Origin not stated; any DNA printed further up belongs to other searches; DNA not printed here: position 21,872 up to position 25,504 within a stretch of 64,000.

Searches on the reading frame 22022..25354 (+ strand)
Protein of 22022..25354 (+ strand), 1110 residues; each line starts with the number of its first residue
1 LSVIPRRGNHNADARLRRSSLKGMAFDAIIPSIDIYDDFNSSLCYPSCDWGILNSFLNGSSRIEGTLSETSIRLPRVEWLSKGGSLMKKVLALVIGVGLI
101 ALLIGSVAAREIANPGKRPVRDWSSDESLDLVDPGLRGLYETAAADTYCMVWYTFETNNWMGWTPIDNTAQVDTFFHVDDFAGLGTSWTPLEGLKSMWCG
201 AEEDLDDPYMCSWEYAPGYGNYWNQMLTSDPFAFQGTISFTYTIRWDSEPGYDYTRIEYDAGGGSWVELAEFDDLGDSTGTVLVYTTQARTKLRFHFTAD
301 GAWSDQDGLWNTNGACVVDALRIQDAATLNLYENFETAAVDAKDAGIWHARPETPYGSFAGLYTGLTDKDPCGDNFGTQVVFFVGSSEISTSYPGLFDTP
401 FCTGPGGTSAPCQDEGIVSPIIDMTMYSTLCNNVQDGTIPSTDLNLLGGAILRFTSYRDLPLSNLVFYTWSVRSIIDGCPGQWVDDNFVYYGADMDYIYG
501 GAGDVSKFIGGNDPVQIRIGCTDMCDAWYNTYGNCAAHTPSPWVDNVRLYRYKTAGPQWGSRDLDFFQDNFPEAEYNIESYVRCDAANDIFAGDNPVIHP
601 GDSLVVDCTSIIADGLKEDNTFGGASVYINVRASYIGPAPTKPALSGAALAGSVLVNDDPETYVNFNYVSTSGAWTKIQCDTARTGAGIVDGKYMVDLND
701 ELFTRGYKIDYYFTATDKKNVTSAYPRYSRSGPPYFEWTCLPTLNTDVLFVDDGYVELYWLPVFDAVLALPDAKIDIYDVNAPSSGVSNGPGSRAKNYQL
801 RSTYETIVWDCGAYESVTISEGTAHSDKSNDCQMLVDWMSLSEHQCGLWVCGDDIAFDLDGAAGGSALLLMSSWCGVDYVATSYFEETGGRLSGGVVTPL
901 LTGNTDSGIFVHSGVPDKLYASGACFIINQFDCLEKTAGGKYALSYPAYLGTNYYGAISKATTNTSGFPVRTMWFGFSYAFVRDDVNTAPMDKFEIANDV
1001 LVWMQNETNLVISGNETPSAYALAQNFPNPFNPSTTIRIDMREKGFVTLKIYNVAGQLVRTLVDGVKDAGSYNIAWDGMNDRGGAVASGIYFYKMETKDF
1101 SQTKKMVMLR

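Call 34: search_protein_families(library=pfam, proteins=[window:22022-25354:+], max_evalue=0.001)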
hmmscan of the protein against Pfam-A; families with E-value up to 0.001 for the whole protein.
window:22022-25354:+ (1110 aa): 3 families
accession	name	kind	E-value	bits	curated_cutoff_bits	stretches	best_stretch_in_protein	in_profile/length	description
PF13860.13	FlgD_ig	-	3.9e-12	46.4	27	1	1046-1098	24-76/79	FlgD Ig-like domain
PF18962.6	Por_Secre_tail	-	1.3e-06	29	27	1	1027-1107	2-74/75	Secretion system C-terminal sorting domain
PF13585.12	CHU_C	-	0.00068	20.2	27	0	1047-1104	29-80/86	CHU_C Type IX secretion signal domain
